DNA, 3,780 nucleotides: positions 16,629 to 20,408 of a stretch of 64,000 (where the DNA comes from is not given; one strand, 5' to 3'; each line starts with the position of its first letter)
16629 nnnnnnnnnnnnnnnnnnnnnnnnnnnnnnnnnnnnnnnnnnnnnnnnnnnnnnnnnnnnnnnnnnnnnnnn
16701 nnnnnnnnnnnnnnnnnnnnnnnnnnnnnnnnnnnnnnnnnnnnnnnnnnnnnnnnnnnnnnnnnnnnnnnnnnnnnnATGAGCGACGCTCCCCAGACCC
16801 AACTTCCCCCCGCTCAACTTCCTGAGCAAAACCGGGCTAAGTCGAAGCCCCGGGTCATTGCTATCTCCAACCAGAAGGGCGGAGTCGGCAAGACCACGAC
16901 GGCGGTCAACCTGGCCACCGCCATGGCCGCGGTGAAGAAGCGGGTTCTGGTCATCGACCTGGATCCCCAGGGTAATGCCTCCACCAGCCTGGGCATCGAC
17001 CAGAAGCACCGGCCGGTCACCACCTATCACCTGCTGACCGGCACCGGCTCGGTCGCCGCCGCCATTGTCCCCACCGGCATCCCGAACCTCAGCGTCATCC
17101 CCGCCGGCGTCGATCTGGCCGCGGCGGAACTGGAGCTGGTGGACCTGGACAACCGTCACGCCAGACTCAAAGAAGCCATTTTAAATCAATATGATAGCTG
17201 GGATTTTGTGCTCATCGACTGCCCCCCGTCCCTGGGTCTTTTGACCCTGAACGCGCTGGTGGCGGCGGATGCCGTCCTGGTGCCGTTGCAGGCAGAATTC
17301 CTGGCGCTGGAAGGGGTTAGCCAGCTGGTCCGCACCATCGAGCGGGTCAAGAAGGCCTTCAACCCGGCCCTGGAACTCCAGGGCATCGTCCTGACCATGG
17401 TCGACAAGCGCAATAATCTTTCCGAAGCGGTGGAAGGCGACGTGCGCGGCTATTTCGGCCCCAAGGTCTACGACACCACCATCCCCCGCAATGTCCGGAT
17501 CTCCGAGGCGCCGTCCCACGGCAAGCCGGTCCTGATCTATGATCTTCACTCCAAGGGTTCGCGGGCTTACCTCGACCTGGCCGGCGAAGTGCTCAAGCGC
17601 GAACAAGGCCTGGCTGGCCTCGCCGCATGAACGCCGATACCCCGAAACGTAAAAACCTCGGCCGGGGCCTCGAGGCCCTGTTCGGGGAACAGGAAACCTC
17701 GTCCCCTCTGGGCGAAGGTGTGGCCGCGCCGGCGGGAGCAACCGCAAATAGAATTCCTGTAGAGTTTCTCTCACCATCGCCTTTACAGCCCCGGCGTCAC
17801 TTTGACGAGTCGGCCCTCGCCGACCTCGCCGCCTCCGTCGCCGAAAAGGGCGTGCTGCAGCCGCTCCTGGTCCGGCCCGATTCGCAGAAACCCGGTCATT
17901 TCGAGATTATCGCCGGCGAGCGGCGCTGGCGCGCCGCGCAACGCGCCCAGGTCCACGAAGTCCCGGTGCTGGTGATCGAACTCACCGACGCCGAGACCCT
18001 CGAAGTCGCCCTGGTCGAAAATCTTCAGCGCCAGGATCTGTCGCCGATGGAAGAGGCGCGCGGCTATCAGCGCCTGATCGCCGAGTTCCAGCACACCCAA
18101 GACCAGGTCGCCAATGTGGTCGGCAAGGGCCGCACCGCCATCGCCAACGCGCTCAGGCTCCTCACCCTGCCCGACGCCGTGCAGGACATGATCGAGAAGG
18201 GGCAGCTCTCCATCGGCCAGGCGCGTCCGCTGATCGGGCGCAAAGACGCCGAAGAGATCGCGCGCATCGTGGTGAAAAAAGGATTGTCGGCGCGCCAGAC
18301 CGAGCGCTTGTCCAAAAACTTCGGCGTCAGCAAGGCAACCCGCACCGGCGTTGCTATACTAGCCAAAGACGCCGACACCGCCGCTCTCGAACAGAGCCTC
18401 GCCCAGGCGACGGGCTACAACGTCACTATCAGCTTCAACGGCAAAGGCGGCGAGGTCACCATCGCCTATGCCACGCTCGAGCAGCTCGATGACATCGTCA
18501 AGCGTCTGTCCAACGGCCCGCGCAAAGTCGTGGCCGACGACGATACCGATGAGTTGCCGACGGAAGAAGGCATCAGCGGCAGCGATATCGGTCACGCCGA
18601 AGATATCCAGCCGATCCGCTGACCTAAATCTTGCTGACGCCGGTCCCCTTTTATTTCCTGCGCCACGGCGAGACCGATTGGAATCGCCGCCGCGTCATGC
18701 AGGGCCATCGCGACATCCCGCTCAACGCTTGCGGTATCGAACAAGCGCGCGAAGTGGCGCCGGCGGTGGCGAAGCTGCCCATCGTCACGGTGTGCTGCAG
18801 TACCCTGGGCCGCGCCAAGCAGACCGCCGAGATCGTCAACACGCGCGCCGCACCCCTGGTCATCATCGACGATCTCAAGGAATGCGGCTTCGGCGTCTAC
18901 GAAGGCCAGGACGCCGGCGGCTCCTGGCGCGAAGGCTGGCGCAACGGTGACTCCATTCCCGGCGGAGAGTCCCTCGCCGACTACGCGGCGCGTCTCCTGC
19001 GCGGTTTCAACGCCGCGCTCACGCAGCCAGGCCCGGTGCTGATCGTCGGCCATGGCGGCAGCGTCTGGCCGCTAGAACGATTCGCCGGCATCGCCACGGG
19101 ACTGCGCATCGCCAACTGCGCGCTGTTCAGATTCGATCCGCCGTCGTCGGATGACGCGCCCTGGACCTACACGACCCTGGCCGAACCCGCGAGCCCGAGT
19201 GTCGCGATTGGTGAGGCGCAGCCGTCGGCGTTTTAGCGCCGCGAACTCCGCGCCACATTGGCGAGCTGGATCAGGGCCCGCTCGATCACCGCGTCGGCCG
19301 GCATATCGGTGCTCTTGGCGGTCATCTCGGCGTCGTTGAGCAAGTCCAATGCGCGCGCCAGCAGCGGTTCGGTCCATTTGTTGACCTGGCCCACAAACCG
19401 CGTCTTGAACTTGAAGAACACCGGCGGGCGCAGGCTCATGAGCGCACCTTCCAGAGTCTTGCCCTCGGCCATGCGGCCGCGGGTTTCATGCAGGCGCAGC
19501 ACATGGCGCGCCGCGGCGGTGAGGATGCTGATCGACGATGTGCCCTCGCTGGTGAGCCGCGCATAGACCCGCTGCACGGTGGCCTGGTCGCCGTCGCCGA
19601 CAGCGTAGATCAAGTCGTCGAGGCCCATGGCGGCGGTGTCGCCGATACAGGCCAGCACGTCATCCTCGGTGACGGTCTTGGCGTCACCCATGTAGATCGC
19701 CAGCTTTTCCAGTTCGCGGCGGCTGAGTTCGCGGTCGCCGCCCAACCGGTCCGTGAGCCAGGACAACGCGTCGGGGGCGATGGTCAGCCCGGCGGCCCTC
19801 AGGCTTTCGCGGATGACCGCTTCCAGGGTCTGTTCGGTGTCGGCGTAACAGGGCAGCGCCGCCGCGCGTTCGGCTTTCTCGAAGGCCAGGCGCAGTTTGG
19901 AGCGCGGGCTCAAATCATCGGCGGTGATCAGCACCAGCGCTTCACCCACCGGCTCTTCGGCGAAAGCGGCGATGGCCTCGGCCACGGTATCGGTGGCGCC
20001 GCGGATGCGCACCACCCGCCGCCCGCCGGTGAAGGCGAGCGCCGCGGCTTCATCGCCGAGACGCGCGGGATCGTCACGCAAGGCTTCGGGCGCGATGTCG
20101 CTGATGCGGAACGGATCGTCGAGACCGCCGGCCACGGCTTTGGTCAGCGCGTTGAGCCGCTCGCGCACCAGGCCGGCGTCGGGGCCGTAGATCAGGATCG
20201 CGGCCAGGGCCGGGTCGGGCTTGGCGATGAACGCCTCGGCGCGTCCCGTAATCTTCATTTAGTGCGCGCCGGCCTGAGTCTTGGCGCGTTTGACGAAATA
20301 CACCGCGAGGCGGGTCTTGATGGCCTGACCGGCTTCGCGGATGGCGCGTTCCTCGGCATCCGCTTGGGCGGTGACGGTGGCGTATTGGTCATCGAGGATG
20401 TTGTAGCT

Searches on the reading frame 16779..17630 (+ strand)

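Call 5: search_protein_families(library=ncbifam, proteins=[window:16779-17630:+])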
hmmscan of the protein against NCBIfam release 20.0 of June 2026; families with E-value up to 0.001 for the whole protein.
window:16779-17630:+ (283 aa): 31 families (the best 25 are shown)
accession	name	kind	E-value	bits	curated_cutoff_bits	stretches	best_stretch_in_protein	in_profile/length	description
NF041546.1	ParA_partition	equivalog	7.3e-33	113.8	180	2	26-78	1-54/203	ParA family partition ATPase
TIGR03453.1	partition_RepA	equivalog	7.7e-30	104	348.45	1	17-189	97-283/387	plasmid partitioning protein RepA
TIGR01969.1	minD_arch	subfamily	4.2e-29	101.5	201.75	1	25-275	1-234/251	cell division ATPase MinD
NF041283.1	PrgP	equivalog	3.5e-25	88.9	400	1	25-243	3-230/297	ParA superfamily DNA segregation protein PrgP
NF010259.0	PRK13705.1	equivalog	2.2e-21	76.3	725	1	21-186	103-280/388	plasmid-partitioning protein SopA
TIGR03371.1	cellulose_yhjQ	equivalog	3.9e-21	75.7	157.85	1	26-269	3-239/246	cellulose biosynthesis protein BcsQ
NF010443.0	PRK13869.1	subfamily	3.4e-20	72.2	446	1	19-184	116-295/405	plasmid-partitioning protein RepA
TIGR01968.1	minD_bact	equivalog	4.7e-19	68.7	212.9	1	25-276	2-241/261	septum site-determining protein MinD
TIGR03018.1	pepcterm_TyrKin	hypoth_equivalog_domain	8.8e-16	57.8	230.65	1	20-189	31-198/207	XrtA-associated tyrosine autokinase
TIGR01007.1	eps_fam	subfamily_domain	2.7e-15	56.5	108.05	1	23-213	16-195/204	polysaccharide biosynthesis tyrosine autokinase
NF008568.0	PRK11519.1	equivalog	1.9e-12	46.2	1068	1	23-211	525-701/720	tyrosine-protein kinase Wzc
TIGR01005.1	eps_transp_fam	subfamily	2.6e-11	42.4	411.7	1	17-211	539-721/754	exopolysaccharide transport protein family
TIGR01287.1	nifH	equivalog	6.2e-11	42.1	394.35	1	32-78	7-53/275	nitrogenase iron protein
NF033200.1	F430_CfbC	exception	1.5e-10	40.9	402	1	27-80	3-54/260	Ni-sirohydrochlorin a,c-diamide reductive cyclase ATP-dependent reductase subunit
NF047398.1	AAA_KGGVGR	domain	8.5e-10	39.3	90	1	24-148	2-149/190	KGGVGR-motif variant AAA ATPase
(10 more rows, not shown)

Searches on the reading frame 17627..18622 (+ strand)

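Call 10: search_protein_families(library=ncbifam, proteins=[window:17627-18622:+], max_evalue=0.00001)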
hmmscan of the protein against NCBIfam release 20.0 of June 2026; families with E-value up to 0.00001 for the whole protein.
window:17627-18622:+ (331 aa): 6 families
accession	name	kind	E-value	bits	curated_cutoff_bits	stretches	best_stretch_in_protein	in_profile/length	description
TIGR04285.1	nucleoid_noc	exception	4.3e-60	203.2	315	1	41-233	3-195/255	nucleoid occlusion protein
TIGR00180.1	parB_part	domain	4e-53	179.9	58.45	1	42-210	7-177/186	ParB/RepB/Spo0J family partition protein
TIGR03734.1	PRTRC_parB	hypoth_equivalog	6.8e-37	127.2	278.6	1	54-204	7-159/555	PRTRC system ParB family protein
TIGR03454.1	partition_RepB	equivalog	7.9e-19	68.2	201.5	1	43-230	67-245/325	plasmid partitioning protein RepB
NF010406.0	PRK13832.1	subfamily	4.8e-16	58.4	640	1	54-263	18-221/578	plasmid partitioning protein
NF010440.0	PRK13866.1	equivalog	5.8e-13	48.7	522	1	63-146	89-171/336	plasmid partitioning protein RepB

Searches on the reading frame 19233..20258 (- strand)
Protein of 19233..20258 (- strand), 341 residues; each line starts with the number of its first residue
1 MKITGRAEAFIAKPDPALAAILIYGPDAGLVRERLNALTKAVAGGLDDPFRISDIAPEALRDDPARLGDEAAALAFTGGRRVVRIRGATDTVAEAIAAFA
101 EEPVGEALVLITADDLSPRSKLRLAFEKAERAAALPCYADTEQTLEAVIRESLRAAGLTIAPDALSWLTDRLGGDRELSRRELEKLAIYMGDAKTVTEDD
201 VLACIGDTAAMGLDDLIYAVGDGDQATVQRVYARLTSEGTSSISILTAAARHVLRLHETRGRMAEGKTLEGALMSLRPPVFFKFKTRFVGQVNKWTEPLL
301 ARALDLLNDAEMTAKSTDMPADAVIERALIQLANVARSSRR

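Call 10: search_protein_families(library=ncbifam, proteins=[window:19233-20258:-], max_evalue=0.00001)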
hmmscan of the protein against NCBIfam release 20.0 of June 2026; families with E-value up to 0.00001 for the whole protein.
window:19233-20258:- (341 aa): 2 families
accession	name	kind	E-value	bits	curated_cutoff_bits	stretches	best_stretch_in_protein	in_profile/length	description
TIGR01128.2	holA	equivalog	3.3e-52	177.8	80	1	21-332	2-316/316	DNA polymerase III subunit delta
NF005134.0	PRK06585.1-1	equivalog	1.2e-30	106.6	478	1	18-325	20-318/326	DNA polymerase III subunit delta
